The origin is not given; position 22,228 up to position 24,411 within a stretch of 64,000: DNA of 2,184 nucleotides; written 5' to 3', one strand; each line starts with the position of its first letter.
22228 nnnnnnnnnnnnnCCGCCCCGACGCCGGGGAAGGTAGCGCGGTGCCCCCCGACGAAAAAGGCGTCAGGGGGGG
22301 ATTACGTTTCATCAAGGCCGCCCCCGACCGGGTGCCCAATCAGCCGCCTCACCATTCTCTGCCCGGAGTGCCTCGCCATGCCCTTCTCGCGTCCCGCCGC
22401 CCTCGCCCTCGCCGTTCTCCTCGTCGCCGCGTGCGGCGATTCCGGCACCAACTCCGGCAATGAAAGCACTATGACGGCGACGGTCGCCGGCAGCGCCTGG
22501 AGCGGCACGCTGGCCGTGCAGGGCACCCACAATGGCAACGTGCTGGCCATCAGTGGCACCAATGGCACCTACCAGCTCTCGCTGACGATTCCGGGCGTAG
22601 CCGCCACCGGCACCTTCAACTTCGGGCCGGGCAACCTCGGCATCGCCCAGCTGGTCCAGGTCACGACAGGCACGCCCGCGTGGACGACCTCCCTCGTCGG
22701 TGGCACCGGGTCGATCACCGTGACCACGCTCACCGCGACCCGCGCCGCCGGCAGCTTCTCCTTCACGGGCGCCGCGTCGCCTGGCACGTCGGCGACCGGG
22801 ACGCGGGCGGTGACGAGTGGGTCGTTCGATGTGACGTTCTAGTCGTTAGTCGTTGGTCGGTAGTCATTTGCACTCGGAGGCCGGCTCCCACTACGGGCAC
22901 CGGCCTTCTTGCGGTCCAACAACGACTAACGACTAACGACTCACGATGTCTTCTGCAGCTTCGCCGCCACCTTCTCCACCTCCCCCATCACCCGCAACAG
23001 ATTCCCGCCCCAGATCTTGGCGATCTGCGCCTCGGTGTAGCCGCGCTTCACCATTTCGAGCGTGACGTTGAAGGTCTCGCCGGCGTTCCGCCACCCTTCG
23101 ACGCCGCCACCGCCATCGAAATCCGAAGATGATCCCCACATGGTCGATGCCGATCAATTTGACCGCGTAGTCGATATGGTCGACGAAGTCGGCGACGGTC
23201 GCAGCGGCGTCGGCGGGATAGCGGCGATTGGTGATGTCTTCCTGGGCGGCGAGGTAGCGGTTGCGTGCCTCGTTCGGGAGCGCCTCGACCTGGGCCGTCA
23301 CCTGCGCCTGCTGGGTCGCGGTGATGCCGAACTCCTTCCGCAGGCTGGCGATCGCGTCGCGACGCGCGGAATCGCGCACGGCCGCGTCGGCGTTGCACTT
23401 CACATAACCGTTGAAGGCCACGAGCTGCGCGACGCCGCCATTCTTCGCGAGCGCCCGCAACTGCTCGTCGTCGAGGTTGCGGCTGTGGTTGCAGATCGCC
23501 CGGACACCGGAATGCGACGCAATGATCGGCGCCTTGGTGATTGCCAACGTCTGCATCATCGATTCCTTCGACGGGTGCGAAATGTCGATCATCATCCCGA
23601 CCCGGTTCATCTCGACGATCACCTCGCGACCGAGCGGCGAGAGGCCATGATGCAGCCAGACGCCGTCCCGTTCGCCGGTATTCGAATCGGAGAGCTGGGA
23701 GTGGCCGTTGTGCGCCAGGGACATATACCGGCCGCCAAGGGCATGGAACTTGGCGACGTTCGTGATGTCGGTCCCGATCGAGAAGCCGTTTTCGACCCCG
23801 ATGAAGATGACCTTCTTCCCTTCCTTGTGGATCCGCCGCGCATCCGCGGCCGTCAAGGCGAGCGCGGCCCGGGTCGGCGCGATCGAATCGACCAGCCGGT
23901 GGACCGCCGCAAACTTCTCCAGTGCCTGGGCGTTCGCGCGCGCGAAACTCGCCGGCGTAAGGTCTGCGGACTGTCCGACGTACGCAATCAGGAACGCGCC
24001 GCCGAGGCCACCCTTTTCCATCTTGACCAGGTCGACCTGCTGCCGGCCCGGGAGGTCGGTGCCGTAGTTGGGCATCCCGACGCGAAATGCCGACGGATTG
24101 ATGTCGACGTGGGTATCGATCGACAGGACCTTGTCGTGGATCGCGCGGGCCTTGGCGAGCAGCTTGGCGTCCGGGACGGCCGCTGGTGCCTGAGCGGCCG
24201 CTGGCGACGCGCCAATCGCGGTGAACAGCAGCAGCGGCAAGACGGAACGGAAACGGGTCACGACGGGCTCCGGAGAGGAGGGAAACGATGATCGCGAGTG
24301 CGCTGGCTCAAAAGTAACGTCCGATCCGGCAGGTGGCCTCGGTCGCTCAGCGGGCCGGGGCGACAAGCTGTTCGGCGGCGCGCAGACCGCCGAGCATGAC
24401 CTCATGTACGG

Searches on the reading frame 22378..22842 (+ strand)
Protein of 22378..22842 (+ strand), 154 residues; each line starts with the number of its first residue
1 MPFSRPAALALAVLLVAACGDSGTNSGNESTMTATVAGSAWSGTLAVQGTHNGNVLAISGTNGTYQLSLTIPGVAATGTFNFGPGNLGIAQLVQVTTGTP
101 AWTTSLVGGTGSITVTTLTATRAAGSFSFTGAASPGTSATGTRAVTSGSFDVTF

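Call 52: search_protein_families(library=pfam, proteins=[window:22378-22842:+], max_evalue=0.001)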
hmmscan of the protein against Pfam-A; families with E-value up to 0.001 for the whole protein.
window:22378-22842:+ (154 aa): 1 family
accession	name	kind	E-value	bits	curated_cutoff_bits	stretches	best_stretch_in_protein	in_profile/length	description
PF19765.4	DUF6252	-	5.2e-09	36.9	27.2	1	28-150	1-120/124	Family of unknown function (DUF6252)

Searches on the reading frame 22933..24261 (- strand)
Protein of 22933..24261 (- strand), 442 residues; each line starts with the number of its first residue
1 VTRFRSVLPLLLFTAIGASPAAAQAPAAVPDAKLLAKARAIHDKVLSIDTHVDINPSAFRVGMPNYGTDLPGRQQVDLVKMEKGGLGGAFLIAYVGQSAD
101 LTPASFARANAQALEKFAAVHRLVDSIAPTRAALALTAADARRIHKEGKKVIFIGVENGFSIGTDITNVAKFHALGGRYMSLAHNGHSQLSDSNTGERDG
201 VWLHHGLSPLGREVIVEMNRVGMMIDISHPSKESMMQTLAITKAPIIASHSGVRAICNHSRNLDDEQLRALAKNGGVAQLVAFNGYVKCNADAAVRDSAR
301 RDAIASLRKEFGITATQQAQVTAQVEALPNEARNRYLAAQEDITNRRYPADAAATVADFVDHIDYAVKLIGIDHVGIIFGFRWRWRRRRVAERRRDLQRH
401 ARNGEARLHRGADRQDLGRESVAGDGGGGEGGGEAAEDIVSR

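Call 52: search_protein_families(library=pfam, proteins=[window:22933-24261:-], max_evalue=0.001)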
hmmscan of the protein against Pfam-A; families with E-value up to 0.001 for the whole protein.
window:22933-24261:- (442 aa): 1 family
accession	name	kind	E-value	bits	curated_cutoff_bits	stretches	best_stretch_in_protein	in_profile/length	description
PF01244.27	Peptidase_M19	-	7.3e-74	249.2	26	1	41-383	2-274/319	Membrane dipeptidase (Peptidase family M19)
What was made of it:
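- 22840..22946 (.): Related module: TAGTCGT x4, a GC hairpin, then AACGACT x4. The stop codons of both convergent genes lie inside the arrays. Flanking genes were checked with Pfam (call 52).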
